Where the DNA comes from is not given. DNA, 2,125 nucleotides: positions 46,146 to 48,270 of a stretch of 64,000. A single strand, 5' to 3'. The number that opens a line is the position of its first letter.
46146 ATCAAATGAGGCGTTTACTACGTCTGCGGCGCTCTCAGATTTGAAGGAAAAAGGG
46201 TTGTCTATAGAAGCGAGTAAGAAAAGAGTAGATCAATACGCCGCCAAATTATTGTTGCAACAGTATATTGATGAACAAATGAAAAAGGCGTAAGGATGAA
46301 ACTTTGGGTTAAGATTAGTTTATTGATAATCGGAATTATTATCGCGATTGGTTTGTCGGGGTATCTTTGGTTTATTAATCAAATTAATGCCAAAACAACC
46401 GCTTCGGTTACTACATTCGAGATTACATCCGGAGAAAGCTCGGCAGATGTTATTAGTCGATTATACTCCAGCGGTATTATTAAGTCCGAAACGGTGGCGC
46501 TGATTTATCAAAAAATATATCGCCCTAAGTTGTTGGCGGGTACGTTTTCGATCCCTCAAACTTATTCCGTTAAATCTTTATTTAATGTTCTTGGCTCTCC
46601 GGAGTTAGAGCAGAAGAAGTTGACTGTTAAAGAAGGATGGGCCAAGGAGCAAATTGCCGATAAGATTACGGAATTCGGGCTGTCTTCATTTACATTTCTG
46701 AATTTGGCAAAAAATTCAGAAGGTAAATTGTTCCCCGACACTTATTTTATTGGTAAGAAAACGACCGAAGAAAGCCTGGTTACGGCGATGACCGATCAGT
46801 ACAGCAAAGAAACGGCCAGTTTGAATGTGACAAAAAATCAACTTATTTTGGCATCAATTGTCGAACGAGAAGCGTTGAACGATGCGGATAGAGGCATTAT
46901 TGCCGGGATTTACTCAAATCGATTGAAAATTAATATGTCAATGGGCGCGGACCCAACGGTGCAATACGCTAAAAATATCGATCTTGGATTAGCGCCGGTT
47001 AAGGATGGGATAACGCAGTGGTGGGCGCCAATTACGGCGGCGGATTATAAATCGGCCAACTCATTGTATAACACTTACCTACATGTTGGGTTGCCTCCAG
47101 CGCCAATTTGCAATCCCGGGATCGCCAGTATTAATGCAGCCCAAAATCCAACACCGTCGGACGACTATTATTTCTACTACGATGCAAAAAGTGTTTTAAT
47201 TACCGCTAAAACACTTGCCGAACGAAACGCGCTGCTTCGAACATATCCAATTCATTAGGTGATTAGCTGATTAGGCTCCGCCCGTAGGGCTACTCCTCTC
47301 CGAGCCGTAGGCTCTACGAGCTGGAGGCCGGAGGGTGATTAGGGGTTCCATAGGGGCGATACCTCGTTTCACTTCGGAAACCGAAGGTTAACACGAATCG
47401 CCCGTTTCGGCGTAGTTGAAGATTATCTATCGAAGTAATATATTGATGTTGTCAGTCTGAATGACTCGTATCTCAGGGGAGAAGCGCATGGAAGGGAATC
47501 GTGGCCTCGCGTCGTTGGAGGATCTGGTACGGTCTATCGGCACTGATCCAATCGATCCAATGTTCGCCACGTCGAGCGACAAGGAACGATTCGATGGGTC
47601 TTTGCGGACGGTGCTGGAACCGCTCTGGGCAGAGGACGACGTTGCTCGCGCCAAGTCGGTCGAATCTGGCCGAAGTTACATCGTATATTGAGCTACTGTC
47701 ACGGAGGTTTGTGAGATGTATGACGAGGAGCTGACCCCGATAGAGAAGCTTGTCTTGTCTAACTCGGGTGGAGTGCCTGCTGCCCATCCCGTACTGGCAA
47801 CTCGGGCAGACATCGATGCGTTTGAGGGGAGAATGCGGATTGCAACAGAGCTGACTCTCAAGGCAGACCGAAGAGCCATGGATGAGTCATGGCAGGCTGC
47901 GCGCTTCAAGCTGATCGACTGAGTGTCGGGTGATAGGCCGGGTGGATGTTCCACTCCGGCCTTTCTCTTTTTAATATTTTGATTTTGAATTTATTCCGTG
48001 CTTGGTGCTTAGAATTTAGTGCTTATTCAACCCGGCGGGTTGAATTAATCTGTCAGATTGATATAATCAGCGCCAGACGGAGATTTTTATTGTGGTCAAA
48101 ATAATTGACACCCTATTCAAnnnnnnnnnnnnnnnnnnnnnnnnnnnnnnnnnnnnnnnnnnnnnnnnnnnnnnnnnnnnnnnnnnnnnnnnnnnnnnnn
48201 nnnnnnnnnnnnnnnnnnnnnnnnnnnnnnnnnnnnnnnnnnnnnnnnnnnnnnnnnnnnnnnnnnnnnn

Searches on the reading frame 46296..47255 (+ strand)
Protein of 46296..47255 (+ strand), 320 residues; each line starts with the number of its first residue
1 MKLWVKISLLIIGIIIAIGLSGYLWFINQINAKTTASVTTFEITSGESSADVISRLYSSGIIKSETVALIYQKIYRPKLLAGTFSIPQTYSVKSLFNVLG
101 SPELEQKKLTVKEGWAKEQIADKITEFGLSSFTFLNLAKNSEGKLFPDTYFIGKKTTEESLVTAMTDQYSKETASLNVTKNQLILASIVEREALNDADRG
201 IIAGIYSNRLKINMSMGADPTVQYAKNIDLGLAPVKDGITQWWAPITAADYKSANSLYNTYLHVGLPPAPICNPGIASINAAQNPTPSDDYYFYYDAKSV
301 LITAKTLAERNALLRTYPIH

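Call 28: find_related_loci(query=window:46296-47255:+, collection=genome_contigs, flank=6000)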
Query window:46296-47255:+ (320 aa) in genome_contigs; peptide patterns used: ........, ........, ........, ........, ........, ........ (x = any residue, [..] = any of these).
33 stretches matched a pattern, but none encodes a relative of the query by tblastn (E <= 1e-3).

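Call 29: find_related_loci(query=window:46296-47255:+, collection=metagenome_contigs, flank=6000)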
Query window:46296-47255:+ (320 aa) in metagenome_contigs; peptide patterns used: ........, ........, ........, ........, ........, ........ (x = any residue, [..] = any of these).
53 stretches matched a pattern; 1 encode a relative of the query (tblastn E <= 1e-3); 1 distinct loci.
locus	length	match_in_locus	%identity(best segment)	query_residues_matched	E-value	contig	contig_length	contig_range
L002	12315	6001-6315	26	84-191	2e-5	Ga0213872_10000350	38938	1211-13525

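Call 86: find_encoding_contigs(protein=window:46296-47255:+, flank=3000, max_places=6)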
Protein window:46296-47255:+ (320 aa): 1 contig read that carries it; 1 place shown.
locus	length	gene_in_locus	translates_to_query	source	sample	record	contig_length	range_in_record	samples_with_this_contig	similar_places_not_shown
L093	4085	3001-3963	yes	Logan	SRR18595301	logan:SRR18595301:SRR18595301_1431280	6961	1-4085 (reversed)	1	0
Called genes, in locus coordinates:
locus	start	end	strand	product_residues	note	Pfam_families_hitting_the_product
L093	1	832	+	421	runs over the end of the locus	PF06723:MreB_Mbl (weak), PF06277:EutA (weak), PF11104:PilM_2 (weak), PF14450:FtsA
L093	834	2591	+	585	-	-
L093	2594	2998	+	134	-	PF03652:RuvX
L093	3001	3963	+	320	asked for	PF02618:YceG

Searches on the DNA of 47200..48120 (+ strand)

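Call 14: search_rna_families(source=window, start=47200, end=48120, threshold=evalue, max_evalue=10)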
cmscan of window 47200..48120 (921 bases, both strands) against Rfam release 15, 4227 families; matches with E-value up to 10: 2.
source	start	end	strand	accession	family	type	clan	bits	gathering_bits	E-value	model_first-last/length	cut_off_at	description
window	47974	48046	+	RF04181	rteR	Gene; sRNA;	-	20.2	72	2.5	1-84/84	no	rteR sRNA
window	47903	47977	+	RF00236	ctRNA_pGA1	Gene; antisense;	-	14.7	45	5.4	1-79/79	no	ctRNA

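Call 25: search_dna_similar(query=window:47260-47980:+, collection=phages, mode=distant, max_evalue=1)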
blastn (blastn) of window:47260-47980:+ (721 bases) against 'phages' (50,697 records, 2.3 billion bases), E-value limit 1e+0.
No match.

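Call 26: search_dna_similar(query=window:47260-47980:+, collection=plasmids, mode=distant, max_evalue=1)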
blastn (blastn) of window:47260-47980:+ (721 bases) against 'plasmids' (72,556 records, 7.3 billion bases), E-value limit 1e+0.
Records with a match: 1; places in all: 1; records where one place covers at least 80% of the query: 0.
Best place of each record, by identity: 80-90% 1.
By first word of the organism name: Burkholderia 1.
By predicted mobility (MOB-suite, as given by PLSDB): conjugative 1.
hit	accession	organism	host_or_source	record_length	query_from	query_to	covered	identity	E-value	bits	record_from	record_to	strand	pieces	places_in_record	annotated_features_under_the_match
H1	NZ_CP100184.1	Burkholderia glumae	cell culture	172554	360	395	5%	89.2%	6e-2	46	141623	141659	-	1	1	hypothetical protein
